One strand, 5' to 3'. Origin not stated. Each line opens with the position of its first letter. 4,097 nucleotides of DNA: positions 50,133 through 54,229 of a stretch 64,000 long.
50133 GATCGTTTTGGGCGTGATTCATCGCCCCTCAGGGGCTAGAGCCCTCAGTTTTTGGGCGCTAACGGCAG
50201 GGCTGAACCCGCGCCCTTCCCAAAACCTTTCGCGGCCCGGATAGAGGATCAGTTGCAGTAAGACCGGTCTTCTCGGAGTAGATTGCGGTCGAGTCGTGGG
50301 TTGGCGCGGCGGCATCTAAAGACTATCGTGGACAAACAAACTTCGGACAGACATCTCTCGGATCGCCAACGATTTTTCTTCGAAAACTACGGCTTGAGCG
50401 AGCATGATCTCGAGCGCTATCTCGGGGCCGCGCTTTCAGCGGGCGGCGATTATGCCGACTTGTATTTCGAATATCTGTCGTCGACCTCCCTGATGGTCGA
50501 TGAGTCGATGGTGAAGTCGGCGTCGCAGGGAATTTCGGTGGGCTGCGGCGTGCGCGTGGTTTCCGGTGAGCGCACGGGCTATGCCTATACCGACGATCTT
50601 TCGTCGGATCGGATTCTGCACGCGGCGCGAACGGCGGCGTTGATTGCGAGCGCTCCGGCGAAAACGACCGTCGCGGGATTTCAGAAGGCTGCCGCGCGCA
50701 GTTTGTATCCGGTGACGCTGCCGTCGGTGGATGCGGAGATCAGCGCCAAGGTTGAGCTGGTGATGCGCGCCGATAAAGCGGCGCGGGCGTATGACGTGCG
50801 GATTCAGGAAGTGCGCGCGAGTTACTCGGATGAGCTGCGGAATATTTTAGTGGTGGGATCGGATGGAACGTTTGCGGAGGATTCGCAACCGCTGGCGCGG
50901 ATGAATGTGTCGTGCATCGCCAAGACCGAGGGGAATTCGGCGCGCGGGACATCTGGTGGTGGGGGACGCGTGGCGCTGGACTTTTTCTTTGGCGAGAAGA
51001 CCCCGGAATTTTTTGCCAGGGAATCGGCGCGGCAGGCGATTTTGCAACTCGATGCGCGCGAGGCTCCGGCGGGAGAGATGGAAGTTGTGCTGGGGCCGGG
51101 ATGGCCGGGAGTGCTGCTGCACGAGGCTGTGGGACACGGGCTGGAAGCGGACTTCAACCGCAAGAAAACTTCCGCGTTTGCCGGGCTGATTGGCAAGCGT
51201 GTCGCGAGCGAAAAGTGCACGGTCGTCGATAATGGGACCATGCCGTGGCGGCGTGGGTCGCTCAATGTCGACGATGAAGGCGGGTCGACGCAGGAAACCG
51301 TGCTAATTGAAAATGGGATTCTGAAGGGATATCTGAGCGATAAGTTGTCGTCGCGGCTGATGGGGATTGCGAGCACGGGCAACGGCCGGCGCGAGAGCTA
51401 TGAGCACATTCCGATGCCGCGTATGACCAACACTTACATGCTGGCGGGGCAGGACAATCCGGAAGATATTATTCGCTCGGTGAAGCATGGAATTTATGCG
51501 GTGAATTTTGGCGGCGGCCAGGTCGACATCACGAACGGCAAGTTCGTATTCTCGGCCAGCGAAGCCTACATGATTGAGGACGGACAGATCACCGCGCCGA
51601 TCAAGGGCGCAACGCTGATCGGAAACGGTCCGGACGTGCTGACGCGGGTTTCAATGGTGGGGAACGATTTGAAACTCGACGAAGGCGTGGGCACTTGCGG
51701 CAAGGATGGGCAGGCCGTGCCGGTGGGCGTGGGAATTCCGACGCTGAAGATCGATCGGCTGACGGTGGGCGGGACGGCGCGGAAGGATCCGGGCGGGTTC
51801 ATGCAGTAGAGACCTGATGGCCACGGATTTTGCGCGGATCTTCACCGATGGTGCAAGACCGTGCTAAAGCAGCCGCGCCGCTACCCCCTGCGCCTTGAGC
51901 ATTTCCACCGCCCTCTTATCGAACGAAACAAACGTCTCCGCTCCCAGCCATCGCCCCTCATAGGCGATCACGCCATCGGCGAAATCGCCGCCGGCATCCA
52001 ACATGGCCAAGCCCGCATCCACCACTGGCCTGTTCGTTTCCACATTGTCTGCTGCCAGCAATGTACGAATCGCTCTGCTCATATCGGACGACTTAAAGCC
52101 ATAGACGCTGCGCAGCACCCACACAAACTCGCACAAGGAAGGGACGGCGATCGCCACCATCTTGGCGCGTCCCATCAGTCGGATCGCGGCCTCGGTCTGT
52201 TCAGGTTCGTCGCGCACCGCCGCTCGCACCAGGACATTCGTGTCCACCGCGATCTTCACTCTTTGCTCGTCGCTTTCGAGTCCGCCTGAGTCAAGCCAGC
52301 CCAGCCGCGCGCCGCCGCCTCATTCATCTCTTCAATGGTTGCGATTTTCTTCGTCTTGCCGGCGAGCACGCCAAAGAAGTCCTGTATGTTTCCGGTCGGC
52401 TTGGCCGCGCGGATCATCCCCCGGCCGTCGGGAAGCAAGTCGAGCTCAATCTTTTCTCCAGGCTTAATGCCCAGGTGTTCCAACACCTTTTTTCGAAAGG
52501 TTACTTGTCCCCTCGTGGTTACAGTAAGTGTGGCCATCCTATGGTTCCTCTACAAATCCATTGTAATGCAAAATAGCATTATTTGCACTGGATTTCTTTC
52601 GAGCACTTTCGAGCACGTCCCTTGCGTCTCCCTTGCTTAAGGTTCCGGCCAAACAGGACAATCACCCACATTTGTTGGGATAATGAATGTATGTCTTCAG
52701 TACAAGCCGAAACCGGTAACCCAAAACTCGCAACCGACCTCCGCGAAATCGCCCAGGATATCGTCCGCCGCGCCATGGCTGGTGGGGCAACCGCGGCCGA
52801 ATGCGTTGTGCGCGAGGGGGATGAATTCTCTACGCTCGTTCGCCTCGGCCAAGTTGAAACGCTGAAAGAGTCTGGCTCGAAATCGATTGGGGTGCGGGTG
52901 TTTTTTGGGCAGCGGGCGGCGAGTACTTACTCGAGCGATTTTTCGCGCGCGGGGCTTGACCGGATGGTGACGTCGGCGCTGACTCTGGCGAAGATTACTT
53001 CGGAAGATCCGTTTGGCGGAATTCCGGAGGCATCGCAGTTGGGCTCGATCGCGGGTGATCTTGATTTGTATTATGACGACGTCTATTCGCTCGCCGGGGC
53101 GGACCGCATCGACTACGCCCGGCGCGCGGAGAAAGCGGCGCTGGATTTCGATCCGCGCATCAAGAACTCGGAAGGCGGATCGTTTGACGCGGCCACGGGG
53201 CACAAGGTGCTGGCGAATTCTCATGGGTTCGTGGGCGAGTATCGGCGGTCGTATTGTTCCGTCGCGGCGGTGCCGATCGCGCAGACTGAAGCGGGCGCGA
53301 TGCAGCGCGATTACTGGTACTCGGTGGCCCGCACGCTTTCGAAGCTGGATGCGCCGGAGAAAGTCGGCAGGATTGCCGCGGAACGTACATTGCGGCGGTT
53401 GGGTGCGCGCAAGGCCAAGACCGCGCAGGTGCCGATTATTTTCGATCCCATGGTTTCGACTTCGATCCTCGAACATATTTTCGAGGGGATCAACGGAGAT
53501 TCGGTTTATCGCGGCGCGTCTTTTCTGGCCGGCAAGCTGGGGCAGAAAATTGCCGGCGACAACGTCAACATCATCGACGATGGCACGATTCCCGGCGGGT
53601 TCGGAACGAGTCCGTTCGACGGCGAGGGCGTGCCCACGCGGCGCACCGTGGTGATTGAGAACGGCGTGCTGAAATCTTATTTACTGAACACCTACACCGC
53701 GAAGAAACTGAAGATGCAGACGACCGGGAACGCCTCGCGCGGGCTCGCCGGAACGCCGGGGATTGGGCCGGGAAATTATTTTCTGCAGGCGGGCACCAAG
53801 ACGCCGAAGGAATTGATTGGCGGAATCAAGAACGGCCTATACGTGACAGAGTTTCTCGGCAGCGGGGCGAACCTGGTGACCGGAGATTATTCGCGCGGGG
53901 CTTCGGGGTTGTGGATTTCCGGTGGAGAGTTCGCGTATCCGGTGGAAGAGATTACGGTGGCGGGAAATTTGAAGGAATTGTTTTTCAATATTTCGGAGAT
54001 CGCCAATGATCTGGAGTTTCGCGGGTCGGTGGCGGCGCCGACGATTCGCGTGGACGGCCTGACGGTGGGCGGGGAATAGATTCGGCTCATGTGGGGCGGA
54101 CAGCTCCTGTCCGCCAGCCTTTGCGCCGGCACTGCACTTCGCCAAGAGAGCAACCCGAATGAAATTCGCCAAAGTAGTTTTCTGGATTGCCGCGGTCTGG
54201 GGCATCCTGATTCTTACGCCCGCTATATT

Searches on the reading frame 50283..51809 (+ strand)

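Call 88: search_protein_families(library=pfam, proteins=[window:50283-51809:+])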
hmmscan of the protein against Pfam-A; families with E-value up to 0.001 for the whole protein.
window:50283-51809:+ (508 aa): 3 families
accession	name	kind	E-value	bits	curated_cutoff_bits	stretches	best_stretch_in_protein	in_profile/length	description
PF19289.4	PmbA_TldD_3rd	-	8.3e-68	228.3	22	1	264-497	2-220/220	PmbA/TldA metallopeptidase C-terminal domain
PF19290.4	PmbA_TldD_2nd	-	1.1e-19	71.4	20.9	1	150-256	5-109/109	PmbA/TldA metallopeptidase central domain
PF01523.21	PmbA_TldD_1st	-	3.3e-14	53.2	20.9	1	58-122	1-65/65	PmbA/TldA metallopeptidase domain 1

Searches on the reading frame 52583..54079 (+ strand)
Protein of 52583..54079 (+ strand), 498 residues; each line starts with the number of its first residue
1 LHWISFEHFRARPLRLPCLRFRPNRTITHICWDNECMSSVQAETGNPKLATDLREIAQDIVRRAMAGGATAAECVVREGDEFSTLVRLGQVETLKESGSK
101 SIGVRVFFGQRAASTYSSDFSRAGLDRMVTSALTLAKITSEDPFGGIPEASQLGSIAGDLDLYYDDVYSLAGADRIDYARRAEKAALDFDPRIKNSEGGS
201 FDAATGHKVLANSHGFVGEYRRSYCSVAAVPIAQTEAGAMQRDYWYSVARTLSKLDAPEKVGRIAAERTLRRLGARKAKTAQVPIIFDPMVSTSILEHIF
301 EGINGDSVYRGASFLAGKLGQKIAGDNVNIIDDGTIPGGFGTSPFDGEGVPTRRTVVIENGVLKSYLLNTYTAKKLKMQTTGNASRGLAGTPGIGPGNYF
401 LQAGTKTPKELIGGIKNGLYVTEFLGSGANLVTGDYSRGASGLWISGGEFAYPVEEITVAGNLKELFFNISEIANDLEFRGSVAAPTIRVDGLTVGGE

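Call 88: search_protein_families(library=pfam, proteins=[window:52583-54079:+])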
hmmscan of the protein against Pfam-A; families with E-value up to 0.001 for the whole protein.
window:52583-54079:+ (498 aa): 3 families
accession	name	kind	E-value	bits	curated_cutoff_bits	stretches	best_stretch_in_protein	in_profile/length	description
PF19289.4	PmbA_TldD_3rd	-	2.5e-84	282.3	22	1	281-497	2-220/220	PmbA/TldA metallopeptidase C-terminal domain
PF19290.4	PmbA_TldD_2nd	-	2.2e-20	73.5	20.9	1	173-273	9-109/109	PmbA/TldA metallopeptidase central domain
PF01523.21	PmbA_TldD_1st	-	1.4e-10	41.6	20.9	1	72-136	1-65/65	PmbA/TldA metallopeptidase domain 1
